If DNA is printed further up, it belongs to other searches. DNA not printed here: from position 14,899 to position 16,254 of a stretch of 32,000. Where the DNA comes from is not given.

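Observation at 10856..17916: srsABC-like type III PKS operon joined to a private FAS-II-like module: predicted phenolic-lipid (alkylresorcinol/alkylpyrone-type) pathway of unknown product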

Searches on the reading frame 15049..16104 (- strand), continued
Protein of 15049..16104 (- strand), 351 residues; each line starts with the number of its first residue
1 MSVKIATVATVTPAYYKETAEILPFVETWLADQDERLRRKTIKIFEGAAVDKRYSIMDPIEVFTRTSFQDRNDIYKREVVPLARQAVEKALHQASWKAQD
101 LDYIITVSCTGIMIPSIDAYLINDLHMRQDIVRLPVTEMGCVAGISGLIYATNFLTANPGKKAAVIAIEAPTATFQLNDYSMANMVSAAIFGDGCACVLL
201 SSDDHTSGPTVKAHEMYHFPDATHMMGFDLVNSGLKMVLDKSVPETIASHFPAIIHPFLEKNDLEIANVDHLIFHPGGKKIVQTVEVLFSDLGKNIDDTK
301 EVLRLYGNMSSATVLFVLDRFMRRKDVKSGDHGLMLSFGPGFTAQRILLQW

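Call 53: find_encoding_contigs(protein=P0127, flank=10000, max_places=1)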
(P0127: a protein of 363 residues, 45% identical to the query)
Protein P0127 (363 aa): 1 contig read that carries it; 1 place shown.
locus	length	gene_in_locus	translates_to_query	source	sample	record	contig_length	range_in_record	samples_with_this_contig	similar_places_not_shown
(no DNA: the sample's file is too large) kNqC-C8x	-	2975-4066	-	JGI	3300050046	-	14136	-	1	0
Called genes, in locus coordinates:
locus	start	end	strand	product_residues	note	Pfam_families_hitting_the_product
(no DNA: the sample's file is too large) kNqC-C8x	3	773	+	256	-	?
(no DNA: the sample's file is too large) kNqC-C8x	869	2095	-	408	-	PF00890:FAD_binding_2 (faint), PF01266:DAO (faint), PF01494:FAD_binding_3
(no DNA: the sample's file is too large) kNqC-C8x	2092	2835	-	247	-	PF13489:Methyltransf_23 (weak), PF01209:Ubie_methyltran, PF08241:Methyltransf_11, PF08242:Methyltransf_12, PF13649:Methyltransf_25, PF13847:Methyltransf_31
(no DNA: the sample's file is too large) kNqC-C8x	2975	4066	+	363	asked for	PF00195:Chal_sti_synt_N, PF08392:FAE1_CUT1_RppA, PF08545:ACP_syn_III (weak), PF02797:Chal_sti_synt_C, PF08541:ACP_syn_III_C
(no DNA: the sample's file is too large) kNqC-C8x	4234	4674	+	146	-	PF01814:Hemerythrin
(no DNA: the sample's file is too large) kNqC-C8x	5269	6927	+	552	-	PF01171:ATP_bind_3, PF11734:TilS_C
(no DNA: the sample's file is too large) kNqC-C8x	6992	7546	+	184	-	PF00156:Pribosyltran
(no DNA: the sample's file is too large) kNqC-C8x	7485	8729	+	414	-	PF11805:DUF3326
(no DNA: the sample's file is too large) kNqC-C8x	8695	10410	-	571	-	PF13414:TPR_11 (weak), PF23914:TPR_CcmH_CycH, PF23914:TPR_CcmH_CycH (weak), PF25063:ARM_TT21_C (weak), PF14559:TPR_19 (weak), PF13414:TPR_11, PF00515:TPR_1 (weak), PF13414:TPR_11, +19 more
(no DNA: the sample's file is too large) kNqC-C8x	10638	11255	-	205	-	PF00625:Guanylate_kin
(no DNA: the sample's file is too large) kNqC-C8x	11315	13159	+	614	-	PF00072:Response_reg, PF00512:HisKA (weak), PF02518:HATPase_c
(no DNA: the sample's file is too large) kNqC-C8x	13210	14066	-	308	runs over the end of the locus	?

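Call 54: list_cluster_members(proteins=[P0134, P0135, P0136, P0140, P0141, P0142, P0143, P0144, P0145, P0146])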
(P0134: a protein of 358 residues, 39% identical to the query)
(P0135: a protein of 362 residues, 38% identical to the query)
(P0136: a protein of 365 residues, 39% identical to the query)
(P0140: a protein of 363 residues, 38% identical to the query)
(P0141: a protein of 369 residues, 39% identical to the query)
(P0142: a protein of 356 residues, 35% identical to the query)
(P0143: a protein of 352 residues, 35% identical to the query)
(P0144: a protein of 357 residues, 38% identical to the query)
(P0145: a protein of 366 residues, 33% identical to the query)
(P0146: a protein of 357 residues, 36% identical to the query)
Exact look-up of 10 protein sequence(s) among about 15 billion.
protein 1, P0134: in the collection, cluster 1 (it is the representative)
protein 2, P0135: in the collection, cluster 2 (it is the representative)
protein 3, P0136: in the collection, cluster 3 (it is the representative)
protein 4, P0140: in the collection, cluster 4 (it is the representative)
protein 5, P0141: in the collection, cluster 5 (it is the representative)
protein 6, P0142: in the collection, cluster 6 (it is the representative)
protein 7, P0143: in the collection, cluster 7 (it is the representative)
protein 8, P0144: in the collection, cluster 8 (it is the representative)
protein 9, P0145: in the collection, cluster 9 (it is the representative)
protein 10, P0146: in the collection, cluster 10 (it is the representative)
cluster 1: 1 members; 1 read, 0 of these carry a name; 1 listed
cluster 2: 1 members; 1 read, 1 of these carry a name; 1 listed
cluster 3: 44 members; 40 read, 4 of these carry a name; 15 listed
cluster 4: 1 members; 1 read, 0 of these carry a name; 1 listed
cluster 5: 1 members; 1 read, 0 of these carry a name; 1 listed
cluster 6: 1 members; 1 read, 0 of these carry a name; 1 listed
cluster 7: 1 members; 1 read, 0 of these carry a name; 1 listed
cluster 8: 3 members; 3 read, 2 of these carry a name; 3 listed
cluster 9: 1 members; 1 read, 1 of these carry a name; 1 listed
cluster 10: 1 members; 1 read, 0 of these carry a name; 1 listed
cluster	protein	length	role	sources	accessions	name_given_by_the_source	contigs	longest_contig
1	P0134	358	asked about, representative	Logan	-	-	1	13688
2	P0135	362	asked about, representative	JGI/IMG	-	predicted naringenin-chalcone synthase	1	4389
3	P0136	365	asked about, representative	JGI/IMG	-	alkylresorcinol/alkylpyrone synthase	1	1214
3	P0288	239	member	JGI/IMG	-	alkylresorcinol/alkylpyrone synthase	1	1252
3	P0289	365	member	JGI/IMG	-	alkylresorcinol/alkylpyrone synthase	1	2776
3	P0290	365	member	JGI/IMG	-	alkylresorcinol/alkylpyrone synthase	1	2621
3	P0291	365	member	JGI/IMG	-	-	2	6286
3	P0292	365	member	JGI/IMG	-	-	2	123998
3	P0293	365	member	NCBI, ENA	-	-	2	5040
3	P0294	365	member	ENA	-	-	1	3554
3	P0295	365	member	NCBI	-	-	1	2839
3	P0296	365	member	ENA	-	-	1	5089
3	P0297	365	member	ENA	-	-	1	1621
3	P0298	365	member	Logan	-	-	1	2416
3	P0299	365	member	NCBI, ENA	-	-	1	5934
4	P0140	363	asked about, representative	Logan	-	-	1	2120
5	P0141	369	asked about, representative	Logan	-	-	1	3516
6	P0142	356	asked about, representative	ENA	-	-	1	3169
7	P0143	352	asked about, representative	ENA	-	-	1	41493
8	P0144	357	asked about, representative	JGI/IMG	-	alkylresorcinol/alkylpyrone synthase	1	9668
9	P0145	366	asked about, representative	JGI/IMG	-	alkylresorcinol/alkylpyrone synthase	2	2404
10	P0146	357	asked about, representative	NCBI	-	-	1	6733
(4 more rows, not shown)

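Call 58: search_solved_structures(query=window:15049-16104:-, max_evalue=1e-36, show_alignments=5)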
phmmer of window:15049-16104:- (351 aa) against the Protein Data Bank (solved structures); distinct sequences matched with E-value up to 1e-36: 5.
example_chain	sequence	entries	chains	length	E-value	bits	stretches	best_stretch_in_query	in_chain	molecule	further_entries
4jao_D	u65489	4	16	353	5.7e-46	160.7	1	9-351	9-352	Alpha-pyrone synthesis polyketide synthase-like Pks11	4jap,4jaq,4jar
4jat_A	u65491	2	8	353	1.4e-44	156.1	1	9-351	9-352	Alpha-pyrone synthesis polyketide synthase-like Pks11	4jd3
1u0m_A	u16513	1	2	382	2.1e-44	155.5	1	41-349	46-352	putative polyketide synthase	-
8ysp_A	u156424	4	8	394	2.5e-39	138.8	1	79-351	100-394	CylI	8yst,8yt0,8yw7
2h84_A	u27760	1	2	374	5.8e-37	131.1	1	38-345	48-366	Steely1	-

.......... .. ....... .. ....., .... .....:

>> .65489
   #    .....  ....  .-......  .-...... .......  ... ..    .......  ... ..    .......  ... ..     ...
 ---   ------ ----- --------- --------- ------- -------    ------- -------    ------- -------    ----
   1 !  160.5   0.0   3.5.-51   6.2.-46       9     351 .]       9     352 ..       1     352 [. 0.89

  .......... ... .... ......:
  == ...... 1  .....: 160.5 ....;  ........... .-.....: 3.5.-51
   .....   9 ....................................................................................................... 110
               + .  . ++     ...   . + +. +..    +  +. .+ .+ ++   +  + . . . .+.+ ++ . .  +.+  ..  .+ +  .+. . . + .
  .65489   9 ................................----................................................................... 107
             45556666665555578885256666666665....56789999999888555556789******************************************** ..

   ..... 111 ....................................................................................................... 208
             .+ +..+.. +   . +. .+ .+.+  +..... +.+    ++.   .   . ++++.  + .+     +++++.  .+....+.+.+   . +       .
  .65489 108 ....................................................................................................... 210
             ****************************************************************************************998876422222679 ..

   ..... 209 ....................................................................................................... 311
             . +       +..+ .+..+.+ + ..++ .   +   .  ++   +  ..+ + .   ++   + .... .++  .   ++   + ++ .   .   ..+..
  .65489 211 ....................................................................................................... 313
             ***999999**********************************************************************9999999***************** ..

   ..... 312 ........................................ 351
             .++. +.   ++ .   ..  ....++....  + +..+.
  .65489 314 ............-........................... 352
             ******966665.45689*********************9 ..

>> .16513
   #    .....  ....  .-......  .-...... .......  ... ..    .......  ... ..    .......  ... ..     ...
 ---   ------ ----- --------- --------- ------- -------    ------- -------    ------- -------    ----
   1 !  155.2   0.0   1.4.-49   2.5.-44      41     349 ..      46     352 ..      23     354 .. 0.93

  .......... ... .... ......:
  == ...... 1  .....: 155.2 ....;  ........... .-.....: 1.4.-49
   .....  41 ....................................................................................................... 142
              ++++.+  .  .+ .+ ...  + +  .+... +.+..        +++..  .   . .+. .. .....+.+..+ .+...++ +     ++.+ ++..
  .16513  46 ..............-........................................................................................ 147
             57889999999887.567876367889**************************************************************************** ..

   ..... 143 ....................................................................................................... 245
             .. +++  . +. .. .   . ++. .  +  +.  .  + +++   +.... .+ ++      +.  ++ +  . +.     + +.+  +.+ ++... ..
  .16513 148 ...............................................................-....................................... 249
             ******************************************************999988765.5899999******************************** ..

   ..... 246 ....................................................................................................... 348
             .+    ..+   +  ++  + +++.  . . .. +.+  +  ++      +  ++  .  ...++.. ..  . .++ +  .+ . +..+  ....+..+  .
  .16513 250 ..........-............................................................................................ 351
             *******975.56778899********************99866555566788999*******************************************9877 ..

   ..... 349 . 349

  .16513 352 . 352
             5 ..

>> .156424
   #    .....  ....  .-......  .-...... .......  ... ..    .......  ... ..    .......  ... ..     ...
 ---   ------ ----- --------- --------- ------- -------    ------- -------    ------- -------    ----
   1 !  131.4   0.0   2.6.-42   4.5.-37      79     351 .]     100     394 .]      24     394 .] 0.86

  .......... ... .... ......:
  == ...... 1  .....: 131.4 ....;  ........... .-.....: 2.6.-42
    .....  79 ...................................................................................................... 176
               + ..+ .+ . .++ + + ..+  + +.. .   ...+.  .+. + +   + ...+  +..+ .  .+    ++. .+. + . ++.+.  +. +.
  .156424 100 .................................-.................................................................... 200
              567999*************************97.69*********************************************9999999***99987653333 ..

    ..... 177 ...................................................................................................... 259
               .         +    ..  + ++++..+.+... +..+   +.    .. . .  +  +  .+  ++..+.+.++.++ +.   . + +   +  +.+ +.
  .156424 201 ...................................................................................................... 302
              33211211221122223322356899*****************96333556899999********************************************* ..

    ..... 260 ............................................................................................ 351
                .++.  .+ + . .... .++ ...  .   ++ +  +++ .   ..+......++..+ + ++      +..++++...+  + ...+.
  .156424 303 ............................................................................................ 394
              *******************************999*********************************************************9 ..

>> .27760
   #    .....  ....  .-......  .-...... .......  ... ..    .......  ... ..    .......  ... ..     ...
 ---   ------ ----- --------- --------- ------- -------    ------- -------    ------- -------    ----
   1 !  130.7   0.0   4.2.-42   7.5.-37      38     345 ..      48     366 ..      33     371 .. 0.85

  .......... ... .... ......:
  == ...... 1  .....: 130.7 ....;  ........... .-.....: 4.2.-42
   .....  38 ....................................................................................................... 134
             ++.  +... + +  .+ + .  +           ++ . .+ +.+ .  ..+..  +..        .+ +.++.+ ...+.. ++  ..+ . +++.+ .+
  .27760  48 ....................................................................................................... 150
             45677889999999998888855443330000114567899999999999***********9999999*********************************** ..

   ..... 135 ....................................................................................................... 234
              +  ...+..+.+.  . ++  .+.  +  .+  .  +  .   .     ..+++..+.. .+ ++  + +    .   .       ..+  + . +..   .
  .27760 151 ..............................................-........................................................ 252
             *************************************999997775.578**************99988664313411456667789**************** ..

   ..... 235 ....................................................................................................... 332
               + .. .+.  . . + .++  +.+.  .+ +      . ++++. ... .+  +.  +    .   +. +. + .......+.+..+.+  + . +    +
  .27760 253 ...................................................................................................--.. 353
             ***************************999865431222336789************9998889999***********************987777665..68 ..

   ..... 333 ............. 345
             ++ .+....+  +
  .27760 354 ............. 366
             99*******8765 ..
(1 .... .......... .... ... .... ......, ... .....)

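Call 59: search_protein_families(library=pfam, max_evalue=1, proteins=[L082:11841-12296:+, L082:13802-14377:+, L082:14370-14780:+, L082:1491-2618:+, L082:8597-9304:+])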
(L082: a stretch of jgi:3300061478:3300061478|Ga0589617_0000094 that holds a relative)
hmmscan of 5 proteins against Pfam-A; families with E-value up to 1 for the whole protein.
L082:11841-12296:+ (151 aa): 7 families
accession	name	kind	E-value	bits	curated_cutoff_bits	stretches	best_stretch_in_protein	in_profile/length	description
PF07977.19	FabA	-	3.6e-13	49.7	23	1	13-110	2-107/138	FabA-like domain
PF03061.28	4HBT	-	0.00015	22.4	20.6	1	76-136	18-79/79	Thioesterase superfamily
PF13279.12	4HBT_2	-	0.00021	22.2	25.5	1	85-147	43-106/122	Thioesterase-like superfamily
PF22636.2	FlK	-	0.02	15.4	27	1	63-147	19-102/103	Fluoroacetyl-CoA-specific thioesterase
PF01575.25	MaoC_dehydratas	-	0.028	14.4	27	1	77-120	66-108/123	MaoC like domain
PF25425.1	YfjL_N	-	0.092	13.5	27.8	1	82-129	25-73/97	YfjL-like, N-terminal domain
PF22818.2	ApeI-like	-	0.23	12.2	28.5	1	39-62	23-46/119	ApeI dehydratase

L082:13802-14377:+ (191 aa): 1 family
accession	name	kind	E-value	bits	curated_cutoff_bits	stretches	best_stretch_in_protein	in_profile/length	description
PF01648.25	ACPS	-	6.4e-07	29.8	25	1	2-60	2-62/111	4'-phosphopantetheinyl transferase superfamily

L082:14370-14780:+ (136 aa): 0 families

L082:1491-2618:+ (375 aa): 16 families
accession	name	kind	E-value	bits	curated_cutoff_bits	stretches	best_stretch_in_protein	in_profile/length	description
PF01266.30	DAO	-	9e-13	48.9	27.9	2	4-36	2-34/353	FAD dependent oxidoreductase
PF01494.25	FAD_binding_3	-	1.9e-11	44.3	22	1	3-291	3-311/349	FAD binding domain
PF07992.20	Pyr_redox_2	-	3.8e-09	36.8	26.1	2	3-38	2-38/291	Pyridine nucleotide-disulphide oxidoreductase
PF05834.18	Lycopene_cycl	-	4.5e-09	36.3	23.4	2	4-148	2-142/380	Lycopene cyclase protein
PF13738.12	Pyr_redox_3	-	5.3e-09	36.2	30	2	109-148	95-134/305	Pyridine nucleotide-disulphide oxidoreductase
PF03486.20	HI0933_like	-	5.6e-09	36.3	50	1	3-40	2-39/244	HI0933-like protein Rossmann domain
PF00070.33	Pyr_redox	-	1.3e-08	35.6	22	1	3-59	1-56/82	Pyridine nucleotide-disulphide oxidoreductase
PF04820.20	Trp_halogenase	-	8e-08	32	21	1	3-63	1-64/458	Tryptophan halogenase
PF00890.30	FAD_binding_2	-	1.6e-07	31.3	20.4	1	4-34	2-32/414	FAD binding domain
PF13450.12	NAD_binding_8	-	3.9e-06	27.5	21.9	1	6-35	1-30/68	NAD(P)-binding Rossmann-like domain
PF12831.13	FAD_oxidored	-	8e-05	22.5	27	1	4-35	2-33/416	FAD dependent oxidoreductase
PF08491.16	SE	-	0.00066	19.3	20.1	1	251-293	117-159/276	Squalene epoxidase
PF01134.28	GIDA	-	0.0038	16.8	22.1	1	3-30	1-28/391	Glucose inhibited division protein A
PF20864.3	Zn_ribbon_TEX13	-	0.037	14.3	17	1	34-41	10-17/20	Putative testis-expressed protein 13C, zinc finger domain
PF01946.23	Thi4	-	0.085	12.5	26.2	1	3-32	19-49/235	Thi4 family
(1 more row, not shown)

L082:8597-9304:+ (235 aa): 13 families
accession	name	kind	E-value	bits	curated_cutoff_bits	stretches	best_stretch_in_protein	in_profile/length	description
PF13649.12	Methyltransf_25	-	1.4e-11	45.4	27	1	61-150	1-90/97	Methyltransferase domain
PF13847.12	Methyltransf_31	-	5.8e-10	39.5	27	1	57-144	3-92/145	Methyltransferase domain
PF08241.18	Methyltransf_11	-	1.1e-09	39.3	21.2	1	63-144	2-78/95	Methyltransferase domain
PF08242.18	Methyltransf_12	-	1.2e-05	26.4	30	1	62-150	1-89/98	Methyltransferase domain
PF13489.12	Methyltransf_23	-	0.0015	18.7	27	1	60-153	25-108/164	Methyltransferase domain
PF04989.18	RMNT_CmcI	-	0.014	15.6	23.2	1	59-121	34-97/206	Rhamnosyl O-methyltransferase/CmcI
PF13679.12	Methyltransf_32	-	0.017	15.5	27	1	46-108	12-76/143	Methyltransferase domain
PF01728.25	FtsJ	-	0.02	15.3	24.1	1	42-122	1-79/181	FtsJ-like methyltransferase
PF01795.25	Methyltransf_5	-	0.023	14.6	27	1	46-116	11-76/309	MraW methylase family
PF02390.23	Methyltransf_4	-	0.032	14.1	24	1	58-118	2-60/173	Putative methyltransferase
PF03291.22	mRNA_G-N7_MeTrfase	-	0.047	13.2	26.6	1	53-92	57-91/315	mRNA (guanine-N(7))-methyltransferase domain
PF05185.22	PRMT5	-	0.066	13.5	22.9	1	45-133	49-140/171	PRMT5 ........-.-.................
PF09445.16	Methyltransf_15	-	0.17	11.9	22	1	60-108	3-45/165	RNA cap guanine-N2 methyltransferase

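Call 62: find_encoding_contigs(protein=P0292, flank=8000, max_places=1)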
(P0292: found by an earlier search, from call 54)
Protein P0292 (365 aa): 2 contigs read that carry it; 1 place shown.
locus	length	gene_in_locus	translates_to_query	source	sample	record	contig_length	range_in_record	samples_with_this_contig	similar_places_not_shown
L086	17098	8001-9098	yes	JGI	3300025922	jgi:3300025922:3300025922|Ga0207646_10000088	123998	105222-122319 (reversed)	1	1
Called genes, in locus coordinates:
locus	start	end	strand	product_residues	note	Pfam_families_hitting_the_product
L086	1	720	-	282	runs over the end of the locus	PF04972:BON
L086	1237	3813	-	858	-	PF07238:PilZ, PF03544:TonB_C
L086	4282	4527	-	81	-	-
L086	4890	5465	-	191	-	-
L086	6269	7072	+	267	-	-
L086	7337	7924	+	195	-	PF04264:YceI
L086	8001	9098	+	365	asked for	PF00195:Chal_sti_synt_N, PF08392:FAE1_CUT1_RppA, PF08545:ACP_syn_III (weak), PF02797:Chal_sti_synt_C, PF08541:ACP_syn_III_C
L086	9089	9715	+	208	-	PF04140:ICMT, PF04191:PEMT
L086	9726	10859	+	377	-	PF01494:FAD_binding_3, PF04820:Trp_halogenase (faint), PF05834:Lycopene_cycl (faint), PF01266:DAO (weak), PF08491:SE (faint)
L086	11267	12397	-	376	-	PF02702:KdpD, PF00582:Usp (weak)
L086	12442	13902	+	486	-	PF13493:DUF4118, PF00512:HisKA, PF02518:HATPase_c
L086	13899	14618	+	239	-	PF00072:Response_reg, PF23198:PDE8A_N (faint), PF00486:Trans_reg_C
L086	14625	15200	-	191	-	PF02669:KdpC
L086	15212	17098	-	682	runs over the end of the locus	PF00122:E1-E2_ATPase, PF00702:Hydrolase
